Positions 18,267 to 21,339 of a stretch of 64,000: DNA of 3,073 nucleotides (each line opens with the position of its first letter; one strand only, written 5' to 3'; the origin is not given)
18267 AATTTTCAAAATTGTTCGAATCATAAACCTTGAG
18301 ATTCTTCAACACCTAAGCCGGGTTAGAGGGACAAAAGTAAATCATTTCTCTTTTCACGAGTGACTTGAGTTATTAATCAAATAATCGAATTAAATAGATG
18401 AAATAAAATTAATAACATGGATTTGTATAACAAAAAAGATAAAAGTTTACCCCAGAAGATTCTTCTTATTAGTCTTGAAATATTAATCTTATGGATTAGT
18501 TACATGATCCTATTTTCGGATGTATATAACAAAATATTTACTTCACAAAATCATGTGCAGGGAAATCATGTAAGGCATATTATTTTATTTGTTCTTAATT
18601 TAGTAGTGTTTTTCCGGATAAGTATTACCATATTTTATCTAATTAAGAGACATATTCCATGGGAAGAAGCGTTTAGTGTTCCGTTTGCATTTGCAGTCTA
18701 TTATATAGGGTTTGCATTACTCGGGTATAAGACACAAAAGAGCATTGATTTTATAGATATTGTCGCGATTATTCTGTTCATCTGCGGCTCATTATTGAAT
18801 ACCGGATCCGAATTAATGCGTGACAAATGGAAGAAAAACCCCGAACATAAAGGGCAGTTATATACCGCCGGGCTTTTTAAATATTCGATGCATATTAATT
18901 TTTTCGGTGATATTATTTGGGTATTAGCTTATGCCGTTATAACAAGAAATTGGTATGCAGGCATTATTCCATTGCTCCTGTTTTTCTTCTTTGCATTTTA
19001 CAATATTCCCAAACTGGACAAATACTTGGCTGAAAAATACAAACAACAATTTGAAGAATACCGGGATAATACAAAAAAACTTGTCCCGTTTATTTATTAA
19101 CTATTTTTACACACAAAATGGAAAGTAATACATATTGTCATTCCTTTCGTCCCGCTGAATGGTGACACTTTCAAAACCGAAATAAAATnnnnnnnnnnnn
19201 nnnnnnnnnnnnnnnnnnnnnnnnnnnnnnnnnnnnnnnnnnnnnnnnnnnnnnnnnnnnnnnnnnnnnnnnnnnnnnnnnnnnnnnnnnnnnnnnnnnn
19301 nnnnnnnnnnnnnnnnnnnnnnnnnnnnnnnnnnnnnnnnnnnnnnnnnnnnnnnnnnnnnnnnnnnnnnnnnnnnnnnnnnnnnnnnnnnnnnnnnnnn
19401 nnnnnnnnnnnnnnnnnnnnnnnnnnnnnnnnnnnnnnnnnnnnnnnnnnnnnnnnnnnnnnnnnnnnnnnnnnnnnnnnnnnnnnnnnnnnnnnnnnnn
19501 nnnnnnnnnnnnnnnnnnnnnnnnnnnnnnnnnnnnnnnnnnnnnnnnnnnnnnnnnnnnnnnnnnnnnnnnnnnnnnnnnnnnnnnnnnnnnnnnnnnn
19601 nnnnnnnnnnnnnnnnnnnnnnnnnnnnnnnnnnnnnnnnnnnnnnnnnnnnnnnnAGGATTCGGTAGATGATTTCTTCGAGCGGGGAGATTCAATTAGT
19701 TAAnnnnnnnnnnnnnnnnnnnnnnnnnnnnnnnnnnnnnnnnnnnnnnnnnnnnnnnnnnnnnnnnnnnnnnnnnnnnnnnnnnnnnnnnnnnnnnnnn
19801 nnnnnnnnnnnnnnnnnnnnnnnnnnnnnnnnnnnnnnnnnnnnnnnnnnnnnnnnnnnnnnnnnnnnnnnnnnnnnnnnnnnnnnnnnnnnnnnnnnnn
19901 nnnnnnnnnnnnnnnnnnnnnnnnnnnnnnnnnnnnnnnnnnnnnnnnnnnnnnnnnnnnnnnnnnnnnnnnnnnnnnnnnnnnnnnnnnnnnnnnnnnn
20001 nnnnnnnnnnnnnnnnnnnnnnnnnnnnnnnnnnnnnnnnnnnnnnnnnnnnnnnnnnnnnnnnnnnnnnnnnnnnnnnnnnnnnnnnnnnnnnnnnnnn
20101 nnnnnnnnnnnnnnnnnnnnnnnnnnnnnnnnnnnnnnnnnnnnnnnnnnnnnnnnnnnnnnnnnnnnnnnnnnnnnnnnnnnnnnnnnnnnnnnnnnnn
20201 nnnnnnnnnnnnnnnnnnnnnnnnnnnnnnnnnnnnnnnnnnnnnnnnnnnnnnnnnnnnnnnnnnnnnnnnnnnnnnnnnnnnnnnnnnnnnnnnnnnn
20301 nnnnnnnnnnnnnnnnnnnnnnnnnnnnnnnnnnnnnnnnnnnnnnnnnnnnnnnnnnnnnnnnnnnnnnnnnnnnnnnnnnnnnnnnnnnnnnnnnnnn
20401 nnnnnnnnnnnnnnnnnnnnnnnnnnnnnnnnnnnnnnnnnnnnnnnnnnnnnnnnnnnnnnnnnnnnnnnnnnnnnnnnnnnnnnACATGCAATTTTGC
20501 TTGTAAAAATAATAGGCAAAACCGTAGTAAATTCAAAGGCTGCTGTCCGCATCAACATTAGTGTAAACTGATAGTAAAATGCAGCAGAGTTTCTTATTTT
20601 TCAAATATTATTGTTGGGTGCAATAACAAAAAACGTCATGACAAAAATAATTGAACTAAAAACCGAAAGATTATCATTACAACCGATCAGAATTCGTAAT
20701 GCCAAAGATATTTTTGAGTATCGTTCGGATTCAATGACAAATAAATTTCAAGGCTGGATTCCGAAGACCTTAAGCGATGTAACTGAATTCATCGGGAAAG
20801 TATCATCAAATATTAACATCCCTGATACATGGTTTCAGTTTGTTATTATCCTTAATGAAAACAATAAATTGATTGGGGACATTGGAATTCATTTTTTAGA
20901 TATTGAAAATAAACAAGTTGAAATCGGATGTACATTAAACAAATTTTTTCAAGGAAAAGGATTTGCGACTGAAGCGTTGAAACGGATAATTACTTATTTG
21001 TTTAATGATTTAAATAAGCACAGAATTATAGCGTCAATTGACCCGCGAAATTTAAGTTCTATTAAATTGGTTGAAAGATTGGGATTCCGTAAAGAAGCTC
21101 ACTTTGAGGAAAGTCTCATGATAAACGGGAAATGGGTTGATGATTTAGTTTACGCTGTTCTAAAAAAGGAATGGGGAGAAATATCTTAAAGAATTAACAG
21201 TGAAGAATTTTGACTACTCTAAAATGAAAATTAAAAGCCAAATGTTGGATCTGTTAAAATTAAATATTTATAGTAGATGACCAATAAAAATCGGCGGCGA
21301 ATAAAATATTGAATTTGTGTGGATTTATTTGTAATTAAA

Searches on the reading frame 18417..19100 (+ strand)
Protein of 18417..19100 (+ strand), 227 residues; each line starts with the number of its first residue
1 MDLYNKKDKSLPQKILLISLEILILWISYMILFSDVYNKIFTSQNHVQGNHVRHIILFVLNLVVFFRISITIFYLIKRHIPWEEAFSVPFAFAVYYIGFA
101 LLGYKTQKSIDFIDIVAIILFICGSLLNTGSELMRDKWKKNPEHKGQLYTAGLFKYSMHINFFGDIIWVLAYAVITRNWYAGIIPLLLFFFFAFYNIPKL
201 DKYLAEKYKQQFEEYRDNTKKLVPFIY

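Call 3: search_protein_families(library=pfam, proteins=[window:18417-19100:+], max_evalue=0.01)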
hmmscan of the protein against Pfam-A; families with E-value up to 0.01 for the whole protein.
window:18417-19100:+ (227 aa): 5 families
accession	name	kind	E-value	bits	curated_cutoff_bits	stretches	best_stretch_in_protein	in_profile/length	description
PF06966.17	DUF1295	-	3.1e-16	60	20.4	1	95-219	99-235/235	Protein of unknown function (DUF1295)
PF02544.21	Steroid_dh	-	2e-12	47.8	22.6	1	112-227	40-150/150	3-oxo-5-alpha-steroid 4-dehydrogenase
PF01222.22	ERG4_ERG24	-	0.002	17.4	27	1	146-227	349-432/432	Ergosterol biosynthesis ERG4/ERG24 family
PF04140.19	ICMT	-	0.0039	18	24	1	144-204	31-93/95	Isoprenylcysteine carboxyl methyltransferase (ICMT) family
PF04191.18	PEMT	-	0.0075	17.1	25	1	115-209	4-103/105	Phospholipid methyltransferase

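Call 4: search_protein_families(library=ncbifam, proteins=[window:18417-19100:+], max_evalue=0.01)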
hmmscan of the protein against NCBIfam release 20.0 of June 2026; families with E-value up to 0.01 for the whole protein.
window:18417-19100:+ (227 aa): 1 family
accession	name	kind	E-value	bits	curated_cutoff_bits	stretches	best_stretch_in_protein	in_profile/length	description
NF040696.1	isopcys_mtase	equivalog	5.9e-09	36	160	1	105-226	69-190/190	protein-S-isoprenylcysteine O-methyltransferase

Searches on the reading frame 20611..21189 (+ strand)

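Call 84: search_protein_families(library=pfam, proteins=[window:20611-21189:+], max_evalue=0.0001)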
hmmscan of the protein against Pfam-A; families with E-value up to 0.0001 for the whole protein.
window:20611-21189:+ (192 aa): 5 families
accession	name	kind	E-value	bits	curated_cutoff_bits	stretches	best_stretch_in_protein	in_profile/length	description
PF13302.13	Acetyltransf_3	-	6.8e-29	101.8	25.4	1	20-160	1-138/138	Acetyltransferase (GNAT) domain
PF13420.13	Acetyltransf_4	-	2.5e-11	44.3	24.3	1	29-179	7-154/155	Acetyltransferase (GNAT) domain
PF00583.31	Acetyltransf_1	-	9.1e-11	42.5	20.7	1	77-159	34-116/116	Acetyltransferase (GNAT) family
PF13523.12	Acetyltransf_8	-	3.7e-07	30.3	27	1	113-165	91-143/145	Acetyltransferase (GNAT) domain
PF12746.13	GNAT_acetyltran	-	5.6e-05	23.3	26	1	100-163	179-238/243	GNAT acetyltransferase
